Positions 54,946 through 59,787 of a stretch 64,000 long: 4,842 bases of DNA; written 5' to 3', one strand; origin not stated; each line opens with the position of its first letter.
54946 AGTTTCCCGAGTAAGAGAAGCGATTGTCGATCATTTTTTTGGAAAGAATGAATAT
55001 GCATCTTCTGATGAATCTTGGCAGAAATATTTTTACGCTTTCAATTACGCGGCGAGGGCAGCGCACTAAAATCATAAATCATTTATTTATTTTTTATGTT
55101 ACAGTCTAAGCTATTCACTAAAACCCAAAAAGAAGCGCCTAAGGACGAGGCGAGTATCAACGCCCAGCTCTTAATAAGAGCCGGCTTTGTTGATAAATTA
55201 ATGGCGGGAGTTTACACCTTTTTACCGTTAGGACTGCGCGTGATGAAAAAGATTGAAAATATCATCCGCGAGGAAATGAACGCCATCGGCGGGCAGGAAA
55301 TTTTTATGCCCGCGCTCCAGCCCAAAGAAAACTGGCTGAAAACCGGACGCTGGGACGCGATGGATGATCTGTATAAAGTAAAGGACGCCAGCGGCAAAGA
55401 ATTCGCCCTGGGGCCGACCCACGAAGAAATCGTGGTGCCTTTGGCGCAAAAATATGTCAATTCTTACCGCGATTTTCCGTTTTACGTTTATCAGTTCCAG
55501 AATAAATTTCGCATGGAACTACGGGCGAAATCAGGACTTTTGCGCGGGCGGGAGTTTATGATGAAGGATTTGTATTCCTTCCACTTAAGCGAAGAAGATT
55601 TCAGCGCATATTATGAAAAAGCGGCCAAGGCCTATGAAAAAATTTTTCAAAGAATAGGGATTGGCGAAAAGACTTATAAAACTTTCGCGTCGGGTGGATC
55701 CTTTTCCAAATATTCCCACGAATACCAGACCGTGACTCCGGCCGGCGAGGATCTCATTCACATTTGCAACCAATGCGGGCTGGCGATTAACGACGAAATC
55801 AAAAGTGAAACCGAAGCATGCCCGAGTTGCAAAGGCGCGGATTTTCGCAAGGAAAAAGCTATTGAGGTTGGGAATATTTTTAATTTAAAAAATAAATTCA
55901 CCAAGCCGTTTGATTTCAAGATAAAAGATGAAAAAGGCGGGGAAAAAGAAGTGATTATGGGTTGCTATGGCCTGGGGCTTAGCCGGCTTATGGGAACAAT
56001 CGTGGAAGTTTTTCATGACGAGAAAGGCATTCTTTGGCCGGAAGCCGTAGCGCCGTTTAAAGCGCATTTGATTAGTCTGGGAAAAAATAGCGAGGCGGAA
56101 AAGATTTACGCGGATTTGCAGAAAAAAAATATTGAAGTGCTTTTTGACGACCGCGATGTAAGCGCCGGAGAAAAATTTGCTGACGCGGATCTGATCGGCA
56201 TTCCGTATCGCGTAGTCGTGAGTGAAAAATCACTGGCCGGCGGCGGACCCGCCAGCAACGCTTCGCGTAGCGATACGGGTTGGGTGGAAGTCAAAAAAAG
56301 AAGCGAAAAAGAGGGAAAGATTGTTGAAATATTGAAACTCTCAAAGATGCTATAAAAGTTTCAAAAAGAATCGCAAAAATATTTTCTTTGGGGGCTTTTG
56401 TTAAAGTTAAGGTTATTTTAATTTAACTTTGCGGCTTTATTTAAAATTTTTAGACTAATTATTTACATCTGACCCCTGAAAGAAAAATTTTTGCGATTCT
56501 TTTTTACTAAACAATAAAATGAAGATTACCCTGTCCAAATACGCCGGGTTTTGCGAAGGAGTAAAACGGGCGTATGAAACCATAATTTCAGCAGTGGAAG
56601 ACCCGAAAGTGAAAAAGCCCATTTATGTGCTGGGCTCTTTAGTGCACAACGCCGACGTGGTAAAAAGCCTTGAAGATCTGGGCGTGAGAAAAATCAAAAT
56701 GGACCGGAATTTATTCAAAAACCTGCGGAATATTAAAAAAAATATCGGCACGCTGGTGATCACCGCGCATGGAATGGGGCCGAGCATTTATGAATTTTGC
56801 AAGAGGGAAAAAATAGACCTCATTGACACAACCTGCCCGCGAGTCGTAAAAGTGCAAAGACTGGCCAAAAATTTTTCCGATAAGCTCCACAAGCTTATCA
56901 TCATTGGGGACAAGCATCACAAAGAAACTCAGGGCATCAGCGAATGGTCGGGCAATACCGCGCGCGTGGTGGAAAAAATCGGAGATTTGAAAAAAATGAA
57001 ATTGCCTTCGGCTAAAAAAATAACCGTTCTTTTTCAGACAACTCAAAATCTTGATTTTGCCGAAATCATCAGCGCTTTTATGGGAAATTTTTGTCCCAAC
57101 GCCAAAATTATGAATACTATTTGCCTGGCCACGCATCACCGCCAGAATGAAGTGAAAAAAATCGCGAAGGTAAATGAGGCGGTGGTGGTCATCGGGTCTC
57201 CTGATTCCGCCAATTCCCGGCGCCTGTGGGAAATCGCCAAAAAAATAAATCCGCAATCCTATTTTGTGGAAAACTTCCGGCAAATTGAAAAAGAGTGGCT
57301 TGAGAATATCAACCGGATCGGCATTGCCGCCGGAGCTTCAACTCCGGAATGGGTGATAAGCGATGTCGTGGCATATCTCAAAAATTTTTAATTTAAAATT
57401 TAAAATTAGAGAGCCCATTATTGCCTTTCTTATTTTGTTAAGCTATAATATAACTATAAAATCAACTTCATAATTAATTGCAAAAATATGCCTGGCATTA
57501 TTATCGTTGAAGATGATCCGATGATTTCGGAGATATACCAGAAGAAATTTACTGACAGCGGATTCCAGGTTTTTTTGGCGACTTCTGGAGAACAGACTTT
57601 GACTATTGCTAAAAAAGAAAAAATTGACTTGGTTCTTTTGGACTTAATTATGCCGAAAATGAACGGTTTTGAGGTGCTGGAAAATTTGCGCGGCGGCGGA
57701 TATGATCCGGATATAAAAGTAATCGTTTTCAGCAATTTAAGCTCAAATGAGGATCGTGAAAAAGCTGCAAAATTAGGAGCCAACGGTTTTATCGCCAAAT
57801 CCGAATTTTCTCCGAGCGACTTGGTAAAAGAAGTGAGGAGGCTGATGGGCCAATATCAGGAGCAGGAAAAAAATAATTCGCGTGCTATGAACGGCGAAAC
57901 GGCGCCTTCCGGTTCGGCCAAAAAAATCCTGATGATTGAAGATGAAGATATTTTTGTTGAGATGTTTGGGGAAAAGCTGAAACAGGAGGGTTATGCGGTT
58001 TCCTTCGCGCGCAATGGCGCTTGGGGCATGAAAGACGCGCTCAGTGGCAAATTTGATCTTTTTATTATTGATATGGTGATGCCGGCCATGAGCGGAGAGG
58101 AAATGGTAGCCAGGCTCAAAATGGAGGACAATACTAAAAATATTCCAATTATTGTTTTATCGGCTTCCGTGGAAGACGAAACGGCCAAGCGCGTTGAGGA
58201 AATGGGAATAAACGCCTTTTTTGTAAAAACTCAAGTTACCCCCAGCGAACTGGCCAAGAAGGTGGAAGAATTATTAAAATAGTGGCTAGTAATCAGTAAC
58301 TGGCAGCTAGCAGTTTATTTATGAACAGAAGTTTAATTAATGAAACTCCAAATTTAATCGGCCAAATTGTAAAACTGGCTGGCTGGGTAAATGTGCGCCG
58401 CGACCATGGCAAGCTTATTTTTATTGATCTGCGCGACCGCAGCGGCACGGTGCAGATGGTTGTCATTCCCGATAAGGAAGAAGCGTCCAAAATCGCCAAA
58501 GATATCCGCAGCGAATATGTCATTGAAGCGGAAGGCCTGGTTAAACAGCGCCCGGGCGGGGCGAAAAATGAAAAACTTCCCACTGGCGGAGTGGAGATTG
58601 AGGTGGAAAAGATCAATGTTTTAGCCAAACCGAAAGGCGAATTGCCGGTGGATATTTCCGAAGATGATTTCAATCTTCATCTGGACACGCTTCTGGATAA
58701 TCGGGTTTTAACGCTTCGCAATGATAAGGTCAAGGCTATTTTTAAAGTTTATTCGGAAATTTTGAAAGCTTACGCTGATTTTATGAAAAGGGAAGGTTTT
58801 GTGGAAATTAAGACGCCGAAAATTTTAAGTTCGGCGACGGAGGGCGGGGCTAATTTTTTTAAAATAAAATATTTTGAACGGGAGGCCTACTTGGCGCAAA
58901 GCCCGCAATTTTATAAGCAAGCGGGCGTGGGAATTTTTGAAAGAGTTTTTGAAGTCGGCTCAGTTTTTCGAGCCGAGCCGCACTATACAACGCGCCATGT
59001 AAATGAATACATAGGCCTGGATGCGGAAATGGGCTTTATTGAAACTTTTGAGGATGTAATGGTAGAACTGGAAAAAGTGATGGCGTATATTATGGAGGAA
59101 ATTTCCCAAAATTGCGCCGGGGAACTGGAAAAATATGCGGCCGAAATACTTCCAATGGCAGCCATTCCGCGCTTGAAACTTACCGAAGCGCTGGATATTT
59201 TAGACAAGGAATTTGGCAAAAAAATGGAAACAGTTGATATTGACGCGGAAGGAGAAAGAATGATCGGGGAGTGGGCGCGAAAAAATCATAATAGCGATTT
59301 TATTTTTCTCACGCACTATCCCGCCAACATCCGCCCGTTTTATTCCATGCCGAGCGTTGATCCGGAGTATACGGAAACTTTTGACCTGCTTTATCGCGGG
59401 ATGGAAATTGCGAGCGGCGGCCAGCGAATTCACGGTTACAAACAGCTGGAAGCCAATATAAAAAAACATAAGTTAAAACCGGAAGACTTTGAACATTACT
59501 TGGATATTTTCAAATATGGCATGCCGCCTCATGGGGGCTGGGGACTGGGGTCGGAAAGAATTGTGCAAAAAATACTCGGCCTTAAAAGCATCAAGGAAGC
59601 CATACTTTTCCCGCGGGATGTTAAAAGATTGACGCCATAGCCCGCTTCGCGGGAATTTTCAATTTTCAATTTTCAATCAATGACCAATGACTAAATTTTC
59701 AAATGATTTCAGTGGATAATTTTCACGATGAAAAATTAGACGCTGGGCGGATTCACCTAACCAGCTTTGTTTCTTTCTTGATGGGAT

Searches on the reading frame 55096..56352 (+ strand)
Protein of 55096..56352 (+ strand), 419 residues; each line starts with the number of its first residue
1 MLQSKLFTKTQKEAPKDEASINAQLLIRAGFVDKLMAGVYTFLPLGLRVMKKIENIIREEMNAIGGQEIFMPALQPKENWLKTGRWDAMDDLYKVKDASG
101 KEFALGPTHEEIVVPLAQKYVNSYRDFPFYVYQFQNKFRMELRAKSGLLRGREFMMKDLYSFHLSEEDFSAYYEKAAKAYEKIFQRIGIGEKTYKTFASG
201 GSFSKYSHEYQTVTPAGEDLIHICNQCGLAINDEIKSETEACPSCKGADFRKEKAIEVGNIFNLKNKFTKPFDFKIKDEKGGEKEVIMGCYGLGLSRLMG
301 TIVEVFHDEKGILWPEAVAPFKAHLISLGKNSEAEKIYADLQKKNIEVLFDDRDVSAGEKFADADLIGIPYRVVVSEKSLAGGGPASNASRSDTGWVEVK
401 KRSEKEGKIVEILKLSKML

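Call 10: search_protein_families(library=pfam, proteins=[window:55096-56352:+], max_evalue=0.0001)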
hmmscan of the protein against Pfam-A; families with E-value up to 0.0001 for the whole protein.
window:55096-56352:+ (419 aa): 2 families
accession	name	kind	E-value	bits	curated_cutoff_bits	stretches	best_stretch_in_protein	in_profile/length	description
PF00587.30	tRNA-synt_2b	-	9.5e-35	120.7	29.3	1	93-305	1-178/179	tRNA synthetase class II core domain (G, H, P, S and T)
PF03129.25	HGTP_anticodon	-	6.9e-14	52.2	21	1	326-417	5-89/94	Anticodon binding domain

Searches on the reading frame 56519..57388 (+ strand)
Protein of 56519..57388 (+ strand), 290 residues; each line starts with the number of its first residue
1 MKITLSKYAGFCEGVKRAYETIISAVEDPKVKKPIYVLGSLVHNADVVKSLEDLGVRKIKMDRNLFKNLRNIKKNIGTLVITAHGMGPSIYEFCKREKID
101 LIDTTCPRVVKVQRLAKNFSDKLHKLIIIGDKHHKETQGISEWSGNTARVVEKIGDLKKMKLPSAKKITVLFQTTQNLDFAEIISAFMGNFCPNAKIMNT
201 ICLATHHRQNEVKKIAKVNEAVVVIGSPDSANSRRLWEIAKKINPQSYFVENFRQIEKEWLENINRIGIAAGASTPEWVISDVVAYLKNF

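Call 10: search_protein_families(library=pfam, proteins=[window:56519-57388:+], max_evalue=0.0001)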
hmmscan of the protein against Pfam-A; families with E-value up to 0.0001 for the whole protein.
window:56519-57388:+ (290 aa): 1 family
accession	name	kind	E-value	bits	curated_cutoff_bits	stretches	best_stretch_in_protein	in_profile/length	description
PF02401.23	LYTB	-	1.9e-80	270.4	24.5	1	3-288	1-267/267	LytB protein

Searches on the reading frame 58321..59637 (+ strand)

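Call 10: search_protein_families(library=pfam, proteins=[window:58321-59637:+], max_evalue=0.0001)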
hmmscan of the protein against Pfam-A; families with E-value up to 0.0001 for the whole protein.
window:58321-59637:+ (439 aa): 2 families
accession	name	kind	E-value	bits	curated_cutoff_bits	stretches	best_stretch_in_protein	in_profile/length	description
PF00152.25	tRNA-synt_2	-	1.3e-83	281.1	25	1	122-433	3-307/308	tRNA synthetases class II (D, K and N)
PF01336.31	tRNA_anti-codon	-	7.8e-18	64.6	27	1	17-101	1-75/75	OB-fold nucleic acid binding domain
